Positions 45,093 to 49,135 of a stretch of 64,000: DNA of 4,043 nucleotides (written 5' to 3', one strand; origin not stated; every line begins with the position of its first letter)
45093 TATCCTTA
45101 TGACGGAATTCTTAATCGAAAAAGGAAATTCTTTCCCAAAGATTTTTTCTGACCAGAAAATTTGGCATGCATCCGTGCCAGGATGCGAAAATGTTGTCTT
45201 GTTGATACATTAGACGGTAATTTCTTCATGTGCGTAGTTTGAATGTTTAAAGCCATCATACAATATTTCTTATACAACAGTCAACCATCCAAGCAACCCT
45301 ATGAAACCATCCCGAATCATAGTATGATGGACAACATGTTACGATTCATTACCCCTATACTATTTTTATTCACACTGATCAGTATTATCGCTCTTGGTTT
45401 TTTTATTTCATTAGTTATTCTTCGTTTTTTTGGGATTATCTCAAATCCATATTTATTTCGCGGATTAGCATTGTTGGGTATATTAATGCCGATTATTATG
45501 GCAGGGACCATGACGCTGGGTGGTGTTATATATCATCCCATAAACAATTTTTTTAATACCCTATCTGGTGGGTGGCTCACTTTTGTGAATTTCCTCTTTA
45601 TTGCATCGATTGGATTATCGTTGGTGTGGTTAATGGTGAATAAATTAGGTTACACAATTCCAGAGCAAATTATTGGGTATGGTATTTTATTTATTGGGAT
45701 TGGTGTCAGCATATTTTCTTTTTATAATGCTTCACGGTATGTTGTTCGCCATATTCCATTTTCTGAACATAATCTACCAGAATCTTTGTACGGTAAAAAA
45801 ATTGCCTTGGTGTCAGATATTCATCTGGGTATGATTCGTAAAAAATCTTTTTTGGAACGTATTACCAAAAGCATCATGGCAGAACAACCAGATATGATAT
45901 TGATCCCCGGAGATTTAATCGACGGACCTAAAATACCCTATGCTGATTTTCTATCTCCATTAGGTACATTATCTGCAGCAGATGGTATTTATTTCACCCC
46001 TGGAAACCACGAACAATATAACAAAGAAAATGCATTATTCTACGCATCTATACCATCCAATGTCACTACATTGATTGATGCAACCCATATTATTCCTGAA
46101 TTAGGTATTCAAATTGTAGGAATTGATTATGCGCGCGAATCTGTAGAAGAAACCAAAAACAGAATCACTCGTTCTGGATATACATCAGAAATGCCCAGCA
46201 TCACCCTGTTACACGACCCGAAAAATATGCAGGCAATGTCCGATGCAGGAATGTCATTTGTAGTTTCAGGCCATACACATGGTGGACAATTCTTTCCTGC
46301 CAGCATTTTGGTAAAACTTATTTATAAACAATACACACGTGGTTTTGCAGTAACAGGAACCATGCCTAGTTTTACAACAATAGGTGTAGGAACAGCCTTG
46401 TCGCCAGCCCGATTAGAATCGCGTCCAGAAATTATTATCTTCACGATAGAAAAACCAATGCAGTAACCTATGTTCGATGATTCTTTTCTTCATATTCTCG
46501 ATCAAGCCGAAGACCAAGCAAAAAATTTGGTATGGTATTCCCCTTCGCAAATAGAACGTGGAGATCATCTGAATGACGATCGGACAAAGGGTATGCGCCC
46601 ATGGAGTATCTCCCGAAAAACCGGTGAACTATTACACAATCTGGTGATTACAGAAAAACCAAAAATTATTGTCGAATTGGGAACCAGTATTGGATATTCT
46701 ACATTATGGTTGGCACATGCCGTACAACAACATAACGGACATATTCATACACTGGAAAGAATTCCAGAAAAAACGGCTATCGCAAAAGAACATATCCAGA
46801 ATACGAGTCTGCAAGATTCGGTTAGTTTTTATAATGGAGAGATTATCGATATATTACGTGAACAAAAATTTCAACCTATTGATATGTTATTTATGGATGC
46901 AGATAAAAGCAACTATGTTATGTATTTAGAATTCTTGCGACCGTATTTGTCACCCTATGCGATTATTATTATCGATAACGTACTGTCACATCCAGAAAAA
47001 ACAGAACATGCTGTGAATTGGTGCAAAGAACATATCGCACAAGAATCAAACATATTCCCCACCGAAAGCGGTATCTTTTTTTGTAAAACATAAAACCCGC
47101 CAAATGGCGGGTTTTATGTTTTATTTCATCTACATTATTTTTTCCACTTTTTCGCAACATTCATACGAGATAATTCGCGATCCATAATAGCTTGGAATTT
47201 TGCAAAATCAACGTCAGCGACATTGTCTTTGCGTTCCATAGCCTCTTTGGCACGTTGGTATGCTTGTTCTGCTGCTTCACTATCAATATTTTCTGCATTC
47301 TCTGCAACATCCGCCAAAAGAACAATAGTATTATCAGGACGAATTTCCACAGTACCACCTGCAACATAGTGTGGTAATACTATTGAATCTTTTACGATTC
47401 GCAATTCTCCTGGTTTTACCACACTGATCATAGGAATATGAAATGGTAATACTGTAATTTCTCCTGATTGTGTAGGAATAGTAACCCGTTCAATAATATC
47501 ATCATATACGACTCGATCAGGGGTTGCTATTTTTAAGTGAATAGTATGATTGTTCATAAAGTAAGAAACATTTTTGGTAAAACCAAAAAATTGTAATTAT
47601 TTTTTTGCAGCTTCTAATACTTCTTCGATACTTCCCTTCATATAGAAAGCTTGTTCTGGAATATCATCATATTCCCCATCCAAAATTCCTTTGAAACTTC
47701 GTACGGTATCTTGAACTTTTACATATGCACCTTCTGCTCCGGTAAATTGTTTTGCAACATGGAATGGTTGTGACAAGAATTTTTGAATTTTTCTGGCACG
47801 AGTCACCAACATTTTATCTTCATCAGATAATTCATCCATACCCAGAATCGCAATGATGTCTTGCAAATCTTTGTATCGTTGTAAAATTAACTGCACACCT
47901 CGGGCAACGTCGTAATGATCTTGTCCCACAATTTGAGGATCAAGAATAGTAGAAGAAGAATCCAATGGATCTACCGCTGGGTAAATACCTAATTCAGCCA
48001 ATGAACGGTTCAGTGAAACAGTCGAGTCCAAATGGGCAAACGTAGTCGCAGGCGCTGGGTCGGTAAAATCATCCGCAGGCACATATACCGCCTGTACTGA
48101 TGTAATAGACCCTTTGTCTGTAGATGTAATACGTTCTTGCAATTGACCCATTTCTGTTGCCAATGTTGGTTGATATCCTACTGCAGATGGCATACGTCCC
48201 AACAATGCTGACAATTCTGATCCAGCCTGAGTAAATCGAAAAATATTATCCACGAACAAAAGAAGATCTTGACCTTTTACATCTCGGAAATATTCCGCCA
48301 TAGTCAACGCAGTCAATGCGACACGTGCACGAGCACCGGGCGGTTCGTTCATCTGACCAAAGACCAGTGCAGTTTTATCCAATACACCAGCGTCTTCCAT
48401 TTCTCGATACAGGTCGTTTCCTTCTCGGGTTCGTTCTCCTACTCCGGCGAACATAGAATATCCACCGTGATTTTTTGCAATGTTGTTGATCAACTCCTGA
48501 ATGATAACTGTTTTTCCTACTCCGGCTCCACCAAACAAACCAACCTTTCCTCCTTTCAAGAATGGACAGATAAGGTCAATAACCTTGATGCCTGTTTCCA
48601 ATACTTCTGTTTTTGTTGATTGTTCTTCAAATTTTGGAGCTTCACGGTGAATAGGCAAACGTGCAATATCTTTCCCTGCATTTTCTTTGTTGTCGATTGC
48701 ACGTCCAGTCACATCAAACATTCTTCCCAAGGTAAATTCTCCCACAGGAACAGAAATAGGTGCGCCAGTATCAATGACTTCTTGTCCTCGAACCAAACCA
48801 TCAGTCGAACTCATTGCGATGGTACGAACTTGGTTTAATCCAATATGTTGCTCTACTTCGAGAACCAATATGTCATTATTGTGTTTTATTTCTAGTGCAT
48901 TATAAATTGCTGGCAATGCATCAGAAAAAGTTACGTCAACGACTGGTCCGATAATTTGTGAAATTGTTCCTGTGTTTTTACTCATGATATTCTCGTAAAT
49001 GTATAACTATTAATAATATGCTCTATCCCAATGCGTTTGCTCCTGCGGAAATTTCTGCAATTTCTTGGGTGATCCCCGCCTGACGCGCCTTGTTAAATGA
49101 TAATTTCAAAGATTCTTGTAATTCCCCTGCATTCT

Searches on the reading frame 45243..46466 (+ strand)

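Call 107: search_protein_families(library=pfam, proteins=[window:45243-46466:+], max_evalue=0.00001)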
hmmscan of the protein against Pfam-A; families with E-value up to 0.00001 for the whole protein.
window:45243-46466:+ (407 aa): 1 family
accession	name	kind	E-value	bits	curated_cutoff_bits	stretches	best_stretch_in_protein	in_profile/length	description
PF00149.33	Metallophos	-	1.4e-12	48.9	21.5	1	186-346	2-189/191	Calcineurin-like phosphoesterase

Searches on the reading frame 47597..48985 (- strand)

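Call 80: search_protein_families(library=pfam, proteins=[window:47597-48985:-], max_evalue=0.00001)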
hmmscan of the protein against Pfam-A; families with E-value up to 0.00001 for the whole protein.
window:47597-48985:- (462 aa): 3 families
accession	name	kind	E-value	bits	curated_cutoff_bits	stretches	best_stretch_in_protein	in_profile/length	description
PF00006.31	ATP-synt_ab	-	1.8e-73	247.2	29.5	1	132-345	1-213/213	ATP synthase alpha/beta family, nucleotide-binding domain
PF02874.29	ATP-synt_ab_N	-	3.3e-20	72.8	20.9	1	8-74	1-69/69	ATP synthase alpha/beta family, beta-barrel domain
PF22919.1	ATP-synt_VA_C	-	2.7e-17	63.1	24.7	1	350-439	5-97/101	C-terminal domain of V and A type ATP synthase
